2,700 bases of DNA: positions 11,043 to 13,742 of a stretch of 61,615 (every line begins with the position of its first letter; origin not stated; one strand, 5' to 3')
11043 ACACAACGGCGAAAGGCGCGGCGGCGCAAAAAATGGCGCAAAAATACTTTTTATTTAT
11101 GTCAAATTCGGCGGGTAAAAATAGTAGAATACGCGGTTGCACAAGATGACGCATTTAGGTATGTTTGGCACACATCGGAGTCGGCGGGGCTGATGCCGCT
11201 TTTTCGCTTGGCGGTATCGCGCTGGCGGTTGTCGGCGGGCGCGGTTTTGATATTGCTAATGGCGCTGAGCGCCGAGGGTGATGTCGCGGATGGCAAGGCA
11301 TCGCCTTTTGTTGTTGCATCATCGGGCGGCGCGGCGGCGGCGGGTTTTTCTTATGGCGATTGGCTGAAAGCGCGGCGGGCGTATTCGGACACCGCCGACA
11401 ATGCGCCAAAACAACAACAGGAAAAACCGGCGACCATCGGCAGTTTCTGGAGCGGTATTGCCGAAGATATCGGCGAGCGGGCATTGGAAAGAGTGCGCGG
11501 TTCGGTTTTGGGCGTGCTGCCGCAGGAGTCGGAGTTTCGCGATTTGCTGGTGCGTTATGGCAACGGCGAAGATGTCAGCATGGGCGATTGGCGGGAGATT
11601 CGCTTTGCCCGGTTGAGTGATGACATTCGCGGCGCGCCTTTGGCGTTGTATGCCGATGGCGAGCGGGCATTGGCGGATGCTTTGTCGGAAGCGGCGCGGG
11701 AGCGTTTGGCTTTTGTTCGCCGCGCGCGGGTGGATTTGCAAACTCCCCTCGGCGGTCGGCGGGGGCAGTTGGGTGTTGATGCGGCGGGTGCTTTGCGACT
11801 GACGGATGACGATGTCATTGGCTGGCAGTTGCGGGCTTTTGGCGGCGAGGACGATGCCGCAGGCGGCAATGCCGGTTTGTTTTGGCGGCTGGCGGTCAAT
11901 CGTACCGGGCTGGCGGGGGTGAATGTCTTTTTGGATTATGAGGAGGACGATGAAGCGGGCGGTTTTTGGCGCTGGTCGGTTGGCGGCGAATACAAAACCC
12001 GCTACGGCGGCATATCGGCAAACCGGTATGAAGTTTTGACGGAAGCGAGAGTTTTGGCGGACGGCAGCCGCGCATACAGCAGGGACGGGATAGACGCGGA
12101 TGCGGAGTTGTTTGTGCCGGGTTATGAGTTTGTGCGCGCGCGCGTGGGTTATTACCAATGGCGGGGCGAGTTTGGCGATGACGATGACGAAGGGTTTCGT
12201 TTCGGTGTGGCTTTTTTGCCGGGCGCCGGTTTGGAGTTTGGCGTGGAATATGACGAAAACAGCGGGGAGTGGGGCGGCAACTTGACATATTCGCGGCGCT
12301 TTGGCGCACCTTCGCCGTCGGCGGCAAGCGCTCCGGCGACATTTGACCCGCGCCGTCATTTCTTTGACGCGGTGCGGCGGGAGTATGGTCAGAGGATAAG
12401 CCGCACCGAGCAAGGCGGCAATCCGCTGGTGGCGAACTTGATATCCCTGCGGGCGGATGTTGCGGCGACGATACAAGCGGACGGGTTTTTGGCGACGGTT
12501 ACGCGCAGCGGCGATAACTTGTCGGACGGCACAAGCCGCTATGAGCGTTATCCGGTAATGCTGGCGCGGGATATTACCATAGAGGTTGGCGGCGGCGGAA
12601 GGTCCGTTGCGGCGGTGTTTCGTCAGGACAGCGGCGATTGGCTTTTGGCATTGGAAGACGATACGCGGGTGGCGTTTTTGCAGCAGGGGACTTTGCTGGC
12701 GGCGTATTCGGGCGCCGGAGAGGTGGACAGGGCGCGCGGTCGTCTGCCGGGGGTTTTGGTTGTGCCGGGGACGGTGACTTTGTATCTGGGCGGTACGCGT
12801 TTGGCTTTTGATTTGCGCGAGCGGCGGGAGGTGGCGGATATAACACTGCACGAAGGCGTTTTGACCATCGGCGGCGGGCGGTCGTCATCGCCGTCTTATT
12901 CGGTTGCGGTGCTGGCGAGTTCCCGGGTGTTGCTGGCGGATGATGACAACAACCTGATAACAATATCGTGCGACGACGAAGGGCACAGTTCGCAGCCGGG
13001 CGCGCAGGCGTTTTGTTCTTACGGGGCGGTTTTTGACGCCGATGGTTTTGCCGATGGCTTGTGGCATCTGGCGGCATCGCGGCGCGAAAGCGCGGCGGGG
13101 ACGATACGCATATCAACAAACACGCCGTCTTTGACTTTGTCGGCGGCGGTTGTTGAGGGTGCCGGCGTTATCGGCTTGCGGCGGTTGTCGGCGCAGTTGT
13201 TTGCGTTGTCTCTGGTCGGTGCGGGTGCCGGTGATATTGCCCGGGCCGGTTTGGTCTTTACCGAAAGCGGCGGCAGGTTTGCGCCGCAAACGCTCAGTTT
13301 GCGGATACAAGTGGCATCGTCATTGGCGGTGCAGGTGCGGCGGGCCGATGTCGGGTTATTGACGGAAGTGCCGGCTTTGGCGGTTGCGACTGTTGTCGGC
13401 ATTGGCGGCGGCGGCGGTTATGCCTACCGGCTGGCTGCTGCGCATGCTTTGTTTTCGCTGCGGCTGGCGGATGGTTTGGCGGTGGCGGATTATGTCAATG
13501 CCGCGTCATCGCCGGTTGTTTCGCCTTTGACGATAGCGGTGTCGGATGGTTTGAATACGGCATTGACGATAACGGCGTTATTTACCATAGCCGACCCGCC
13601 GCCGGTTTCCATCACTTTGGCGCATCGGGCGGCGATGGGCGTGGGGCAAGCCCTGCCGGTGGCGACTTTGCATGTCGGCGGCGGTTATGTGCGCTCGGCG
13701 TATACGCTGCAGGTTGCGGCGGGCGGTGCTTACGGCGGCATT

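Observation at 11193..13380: The anchor looks like an inverse autotransporter (type Ve) barrel - for a passenger about an order of magnitude larger than characterised family members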

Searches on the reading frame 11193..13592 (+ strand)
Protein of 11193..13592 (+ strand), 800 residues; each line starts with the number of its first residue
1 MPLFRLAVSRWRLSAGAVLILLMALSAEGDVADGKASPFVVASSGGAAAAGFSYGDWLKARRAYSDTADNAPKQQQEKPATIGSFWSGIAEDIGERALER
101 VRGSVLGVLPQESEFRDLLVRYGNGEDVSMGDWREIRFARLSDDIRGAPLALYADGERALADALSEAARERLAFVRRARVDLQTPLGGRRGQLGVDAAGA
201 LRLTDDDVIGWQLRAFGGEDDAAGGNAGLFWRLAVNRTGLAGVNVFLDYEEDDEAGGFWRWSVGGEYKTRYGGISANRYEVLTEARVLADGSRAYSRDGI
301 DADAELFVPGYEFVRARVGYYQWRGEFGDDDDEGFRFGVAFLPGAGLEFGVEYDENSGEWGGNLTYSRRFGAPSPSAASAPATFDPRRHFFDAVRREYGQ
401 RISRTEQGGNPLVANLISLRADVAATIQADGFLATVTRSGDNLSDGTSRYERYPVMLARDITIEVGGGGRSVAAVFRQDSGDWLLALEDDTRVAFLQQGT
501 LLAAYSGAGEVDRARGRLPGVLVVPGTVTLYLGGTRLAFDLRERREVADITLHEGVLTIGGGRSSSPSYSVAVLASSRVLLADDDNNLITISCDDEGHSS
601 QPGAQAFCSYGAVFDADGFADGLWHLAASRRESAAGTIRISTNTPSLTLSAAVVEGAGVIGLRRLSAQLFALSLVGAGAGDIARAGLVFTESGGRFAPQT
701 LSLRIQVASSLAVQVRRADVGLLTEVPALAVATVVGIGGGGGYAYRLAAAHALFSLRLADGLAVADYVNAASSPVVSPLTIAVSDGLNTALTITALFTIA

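Call 5: search_protein_families(library=pfam, proteins=[window:11193-13592:+], max_evalue=1)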
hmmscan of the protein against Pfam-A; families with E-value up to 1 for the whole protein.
window:11193-13592:+ (800 aa): 2 families
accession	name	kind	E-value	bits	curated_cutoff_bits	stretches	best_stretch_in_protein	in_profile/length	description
PF11924.14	IAT_beta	-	2e-17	64.1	22.3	1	159-379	29-257/279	Inverse autotransporter, beta-domain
PF05526.16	R_equi_Vir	-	0.13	12.6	25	1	683-742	114-174/177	Rhodococcus equi virulence-associated protein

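Call 6: search_protein_families(library=ncbifam, proteins=[window:11193-13592:+], max_evalue=1)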
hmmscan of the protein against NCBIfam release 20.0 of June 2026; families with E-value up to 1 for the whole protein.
window:11193-13592:+ (800 aa): 4 families
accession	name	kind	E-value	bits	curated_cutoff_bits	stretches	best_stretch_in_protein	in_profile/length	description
NF007556.1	PRK10177.1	equivalog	0.00014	20.6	508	1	208-353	139-276/454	YchO/YchP family invasin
NF040980.1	Ve_Inv_Crono_N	equivalog_domain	0.0015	17.6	710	1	218-326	139-246/350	inverse autotransporter invasin Inv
NF040979.1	Ve_Ilp_Nterm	equivalog_domain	0.0025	16.3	1125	1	241-358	268-392/550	inverse autotransporter adhesin Ilp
NF040981.1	Ve_YrIlm_NTERM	equivalog_domain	0.089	11.4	750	1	240-329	224-316/477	YrIlm family inverse autotransporter adhesin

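Call 9: find_homologous_proteins(query=window:11193-13592:+, max_evalue=0.001)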
Query window:11193-13592:+ (800 aa): 17 proteins with E <= 0.001 among 8000 candidates.
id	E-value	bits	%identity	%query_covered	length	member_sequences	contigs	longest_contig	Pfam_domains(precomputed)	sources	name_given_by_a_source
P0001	1.7e-263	895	67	78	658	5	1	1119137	PF11924.15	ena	-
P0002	5.2e-193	662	72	53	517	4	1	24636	PF11924.15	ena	-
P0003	6.6e-140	486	43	77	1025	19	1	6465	PF11924.15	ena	-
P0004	5.5e-131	456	49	67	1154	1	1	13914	PF11924.15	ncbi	ncbi:MAG: inverse autotransporter beta domain-containing protein, partial [Gammaproteobacteria bacte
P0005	6.4e-107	377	38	75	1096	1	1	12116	PF11924.15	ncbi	ncbi:MAG: inverse autotransporter beta domain-containing protein, partial [Gammaproteobacteria bacte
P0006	9.1e-102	360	45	53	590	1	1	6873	PF11924.15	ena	-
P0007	4.2e-91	325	43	57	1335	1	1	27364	PF00028.24,PF11924.15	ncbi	-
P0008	2.5e-90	322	43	58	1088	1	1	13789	PF11924.15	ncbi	-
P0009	6.4e-89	317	46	51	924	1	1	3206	PF11924.15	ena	-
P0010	7.1e-86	307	43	57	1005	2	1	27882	PF11924.15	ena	-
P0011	1.4e-85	306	43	56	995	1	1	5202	PF11924.15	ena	-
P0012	2.5e-83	299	42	56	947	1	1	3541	PF11924.15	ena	-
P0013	2.1e-82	296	41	55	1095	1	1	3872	PF11924.15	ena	-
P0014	4.6e-82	295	43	51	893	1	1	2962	PF11924.15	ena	-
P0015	1.1e-81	293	39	56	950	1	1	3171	PF11924.15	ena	-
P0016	6.1e-79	284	44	51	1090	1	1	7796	PF11924.15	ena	-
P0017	4.2e-78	282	41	56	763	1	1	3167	PF11924.15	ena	-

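Call 10: find_encoding_contigs(protein=P0001, flank=10000, max_places=3)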
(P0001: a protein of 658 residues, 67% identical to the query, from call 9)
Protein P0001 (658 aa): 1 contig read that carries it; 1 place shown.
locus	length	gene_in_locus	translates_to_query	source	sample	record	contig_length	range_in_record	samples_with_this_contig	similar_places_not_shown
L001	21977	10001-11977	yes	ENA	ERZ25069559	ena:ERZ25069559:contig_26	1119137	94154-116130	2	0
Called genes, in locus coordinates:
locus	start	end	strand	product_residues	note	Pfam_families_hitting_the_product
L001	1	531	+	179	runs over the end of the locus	-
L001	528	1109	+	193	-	PF00355:Rieske (weak)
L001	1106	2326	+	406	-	PF00033:Cytochrome_B, PF13631:Cytochrom_B_N_2, PF00032:Cytochrom_B_C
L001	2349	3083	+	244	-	PF02167:Cytochrom_C1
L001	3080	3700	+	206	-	PF02798:GST_N, PF13417:GST_N_3, PF13409:GST_N_2, PF13410:GST_C_2 (faint)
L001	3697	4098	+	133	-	PF04386:SspB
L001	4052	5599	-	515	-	PF11924:IAT_beta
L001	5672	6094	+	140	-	-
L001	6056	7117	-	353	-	PF00226:DnaJ, PF01556:DnaJ_C, PF00684:DnaJ_CXXCXGXG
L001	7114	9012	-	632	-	PF00012:HSP70, PF06723:MreB_Mbl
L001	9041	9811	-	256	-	PF01025:GrpE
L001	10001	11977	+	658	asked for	PF11924:IAT_beta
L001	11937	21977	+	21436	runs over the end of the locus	-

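Call 11: find_encoding_contigs(protein=P0007, flank=10000, max_places=3)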
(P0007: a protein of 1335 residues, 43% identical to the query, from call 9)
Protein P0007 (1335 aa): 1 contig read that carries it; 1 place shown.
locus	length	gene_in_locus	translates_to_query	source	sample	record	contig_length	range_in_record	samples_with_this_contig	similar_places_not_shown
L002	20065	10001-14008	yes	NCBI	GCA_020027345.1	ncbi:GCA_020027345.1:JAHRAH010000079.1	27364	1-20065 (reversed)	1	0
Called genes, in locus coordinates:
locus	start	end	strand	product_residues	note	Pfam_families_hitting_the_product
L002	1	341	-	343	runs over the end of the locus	PF01547:SBP_bac_1, PF13416:SBP_bac_8, PF13531:SBP_bac_11, PF13343:SBP_bac_6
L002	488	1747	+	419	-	PF06779:MFS_4 (weak), PF07690:MFS_1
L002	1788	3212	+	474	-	PF01565:FAD_binding_4, PF02913:FAD-oxidase_C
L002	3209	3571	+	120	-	PF23858:DUF7220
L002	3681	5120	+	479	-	PF02661:Fic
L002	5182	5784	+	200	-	PF10263:SprT-like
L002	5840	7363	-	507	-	PF02384:N6_Mtase, PF20473:MmeI_Mtase (faint), PF07669:Eco57I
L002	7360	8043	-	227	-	-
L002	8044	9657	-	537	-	PF00289:Biotin_carb_N, PF02222:ATP-grasp, PF02786:CPSase_L_D2, PF07478:Dala_Dala_lig_C, PF02785:Biotin_carb_C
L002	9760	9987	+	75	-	-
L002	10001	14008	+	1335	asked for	PF11924:IAT_beta, PF00028:Cadherin (faint)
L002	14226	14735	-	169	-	PF03449:GreA_GreB_N, PF01272:GreA_GreB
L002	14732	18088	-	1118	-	PF25596:CPSase_L_D1, PF02786:CPSase_L_D2, PF02787:CPSase_L_D3, PF25596:CPSase_L_D1, PF02222:ATP-grasp, PF02786:CPSase_L_D2, PF15632:ATPgrasp_Ter (weak), PF02142:MGS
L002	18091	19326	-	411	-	PF00988:CPSase_sm_chain, PF00117:GATase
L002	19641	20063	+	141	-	?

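Call 17: search_solved_structures(query=A1, max_evalue=1, show_alignments=2)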
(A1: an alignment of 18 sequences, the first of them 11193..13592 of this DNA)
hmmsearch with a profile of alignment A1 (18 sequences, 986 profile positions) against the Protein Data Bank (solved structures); distinct sequences matched with E-value up to 1: 0.

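Call 29: predict_structure(alignment_id=A1)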
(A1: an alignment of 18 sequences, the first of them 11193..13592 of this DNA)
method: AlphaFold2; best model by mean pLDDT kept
length: 800 residues; sequences in the alignment: 18
mean_pLDDT: 47.3   pTM: 0.36
mean pLDDT of the five models: 47.3, 46.0, 45.0, 44.9, 44.7
residues with pLDDT >= 90: 1; 70-90: 122; 50-70: 199; < 50: 478
segments of 3 or more residues with pLDDT < 50: 1-9, 12-14, 23-110, 112-116, 125-161, 163-172, 292-295, 371-380, 397-474, 476-483, 487-501, 514-519, 562-565, 610-751, 758-764, 769-800
pLDDT, mean of each block of 10 residues (from residue 1): 39 50 41 28 28 39 33 30 38 37 36 49 44 41 38 44 47 58 57 71 82 70 74 85 80 59 82 80 55 57 77 75 62 76 68 73 61 44 72 54 27 23 22 24 31 34 41 46 47 32 53 46 52 60 58 64 53 69 61 59 59 35 29 23 22 23 24 26 25 26 20 22 26 29 37 48 47 44 40 40
secondary structure, 60 per line:
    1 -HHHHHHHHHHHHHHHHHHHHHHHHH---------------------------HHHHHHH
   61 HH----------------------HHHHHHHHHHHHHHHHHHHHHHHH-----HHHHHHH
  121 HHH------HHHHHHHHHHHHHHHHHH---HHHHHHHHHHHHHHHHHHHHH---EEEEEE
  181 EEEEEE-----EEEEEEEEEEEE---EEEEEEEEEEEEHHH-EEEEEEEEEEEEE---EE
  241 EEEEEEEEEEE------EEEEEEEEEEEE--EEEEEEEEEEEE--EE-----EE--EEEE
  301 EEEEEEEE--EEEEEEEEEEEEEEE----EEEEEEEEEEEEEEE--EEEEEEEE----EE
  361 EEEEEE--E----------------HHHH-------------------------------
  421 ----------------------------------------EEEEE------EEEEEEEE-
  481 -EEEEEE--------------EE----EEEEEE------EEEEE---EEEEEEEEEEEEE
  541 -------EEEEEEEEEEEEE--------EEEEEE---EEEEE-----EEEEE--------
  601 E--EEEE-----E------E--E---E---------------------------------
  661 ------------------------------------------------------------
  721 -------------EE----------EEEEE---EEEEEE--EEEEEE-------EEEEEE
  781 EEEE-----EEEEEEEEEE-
elements in order (helices of 4 or more, strands of 3 or more residues): H2-26 H54-62 H85-108 H114-123 H130-147 H151-171 E175-186 E192-203 E207-218 E223-235 E239-251 E258-269 E272-283 E297-308 E311-325 E330-344 E347-354 E359-366 H386-389 E461-465 E472-479 E482-487 E508-513 E520-524 E528-540 E548-560 E569-574 E578-582 E588-592 E604-607 E746-750 E754-759 E762-767 E775-784 E790-799

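Call 33: fold_search(model_id=the predicted structure, library=pdb)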
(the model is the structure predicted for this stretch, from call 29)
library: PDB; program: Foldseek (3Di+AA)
matches with E <= 10: 992; with E <= 0.001: 100
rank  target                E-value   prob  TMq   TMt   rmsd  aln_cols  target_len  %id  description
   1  4e1t                  7.2e-10  1.00  0.22  0.64   5.1       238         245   23  X-ray crystal structure of the transmembrane beta-domain from invasin from Yersinia pseudotuberculosis (released 2012-06-13)
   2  4e1s                  9.8e-09  1.00  0.23  0.69   5.5       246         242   20  X-ray crystal structure of the transmembrane beta-domain from intimin from EHEC strain O157:H7 (released 2012-06-13)
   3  5g26                  1.9e-08  1.00  0.24  0.71   4.3       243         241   19  Unveiling the Mechanism Behind the in-meso Crystallization of Membrane Proteins (released 2017-02-15)
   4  2f1c                  1.8e-05  1.00  0.17  0.42   6.9       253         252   13  Crystal structure of the monomeric porin OmpG (released 2006-06-27)
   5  9a32_MODEL_1_A        2.1e-05  1.00  0.17  0.30  10.4       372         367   10  Model of E. coli OmpC by in-cell photo-crosslinking MS and deep learning (released 2023-02-24)
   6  4d64_A                3.1e-05  1.00  0.16  0.31   9.9       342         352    9  Structure of porin Omp-Pst1 from P. stuartii; the crystallographic symmetry generates a dimer of trimers. (released 2016-03-09)
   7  7prn                  3.2e-05  1.00  0.14  0.30  10.8       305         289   12  E1M, D97A, E99A MUTANT OF RH. BLASTICA PORIN (released 1998-08-12)
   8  2j4u_P                3.6e-05  1.00  0.15  0.31  12.3       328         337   10  E.coli OmpC - camel Lactoferrin complex (released 2007-02-13)
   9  2prn                  3.6e-05  1.00  0.13  0.28  13.3       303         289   10  RHODOPSEUDOMONAS BLASTICA PORIN, TRIPLE MUTANT E1M, E99W, A116W (released 1999-01-13)
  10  4kr8_A                3.8e-05  1.00  0.16  0.32  11.3       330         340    9  Salmonella typhi OmpF complex with Daunomycin (released 2014-05-28)
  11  5o68_I                4.4e-05  1.00  0.19  0.47   8.1       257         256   10  Crystal Structure of the Pseudomonas functional amyloid secretion protein FapF - R157A mutant (released 2017-08-23)
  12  5o68_G                4.7e-05  1.00  0.18  0.43   8.6       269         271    9  Crystal Structure of the Pseudomonas functional amyloid secretion protein FapF - R157A mutant (released 2017-08-23)
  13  4d65_A                4.9e-05  1.00  0.16  0.32   9.4       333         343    9  Structure of porin Omp-Pst2 from P. stuartii; the asymmetric unit contains a dimer of trimers. (released 2016-03-09)
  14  9j9n_A                4.9e-05  1.00  0.16  0.33  11.1       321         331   11  artificial mononuclear Zn-bound metalloprotein 2 (M2:Zn) (released 2025-07-02)
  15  1bh3                  5.2e-05  0.99  0.13  0.27  14.1       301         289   12  E1M, A116K MUTANT OF RH. BLASTICA PORIN (released 1998-08-12)
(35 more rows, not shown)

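Call 63: find_homologous_proteins(query=L001:11937-15935:+, max_evalue=0.001)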
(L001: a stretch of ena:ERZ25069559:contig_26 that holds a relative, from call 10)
Query L001:11937-15935:+: 8000 candidates shared short words with the query, none scored E <= 0.001.

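Call 72: find_encoding_contigs(protein=P0002, flank=10000, max_places=3)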
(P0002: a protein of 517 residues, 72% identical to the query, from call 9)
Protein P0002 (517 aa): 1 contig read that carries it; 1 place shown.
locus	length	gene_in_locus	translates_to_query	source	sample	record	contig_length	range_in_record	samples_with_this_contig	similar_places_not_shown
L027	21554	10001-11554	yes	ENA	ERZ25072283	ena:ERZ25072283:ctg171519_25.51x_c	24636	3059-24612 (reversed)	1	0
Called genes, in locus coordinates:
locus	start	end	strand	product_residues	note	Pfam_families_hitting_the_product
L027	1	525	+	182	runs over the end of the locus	?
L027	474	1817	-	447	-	PF00012:HSP70, PF06723:MreB_Mbl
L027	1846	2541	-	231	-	PF01025:GrpE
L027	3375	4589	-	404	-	PF11924:IAT_beta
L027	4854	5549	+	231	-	PF01025:GrpE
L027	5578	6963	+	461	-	PF00012:HSP70, PF06723:MreB_Mbl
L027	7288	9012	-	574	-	PF00012:HSP70, PF06723:MreB_Mbl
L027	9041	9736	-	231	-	PF01025:GrpE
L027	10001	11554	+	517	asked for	PF11924:IAT_beta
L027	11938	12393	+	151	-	PF01025:GrpE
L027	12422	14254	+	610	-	PF00012:HSP70, PF06723:MreB_Mbl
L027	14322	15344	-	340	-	PF00012:HSP70, PF06723:MreB_Mbl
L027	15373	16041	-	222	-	PF01025:GrpE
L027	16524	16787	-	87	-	-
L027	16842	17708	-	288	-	PF11924:IAT_beta (weak)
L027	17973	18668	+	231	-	PF01025:GrpE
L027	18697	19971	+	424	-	PF00012:HSP70, PF06723:MreB_Mbl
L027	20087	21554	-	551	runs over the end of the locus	PF00012:HSP70, PF06723:MreB_Mbl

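Call 73: find_encoding_contigs(protein=P0003, flank=10000, max_places=3)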
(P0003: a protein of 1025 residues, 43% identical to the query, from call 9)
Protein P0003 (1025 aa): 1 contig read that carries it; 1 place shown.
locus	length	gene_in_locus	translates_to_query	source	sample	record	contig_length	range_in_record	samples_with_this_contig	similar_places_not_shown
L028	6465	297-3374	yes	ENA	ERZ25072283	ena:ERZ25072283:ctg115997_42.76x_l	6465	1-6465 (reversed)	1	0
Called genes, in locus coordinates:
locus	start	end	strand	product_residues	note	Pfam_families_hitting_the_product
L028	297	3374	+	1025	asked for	PF11924:IAT_beta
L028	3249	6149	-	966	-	PF11924:IAT_beta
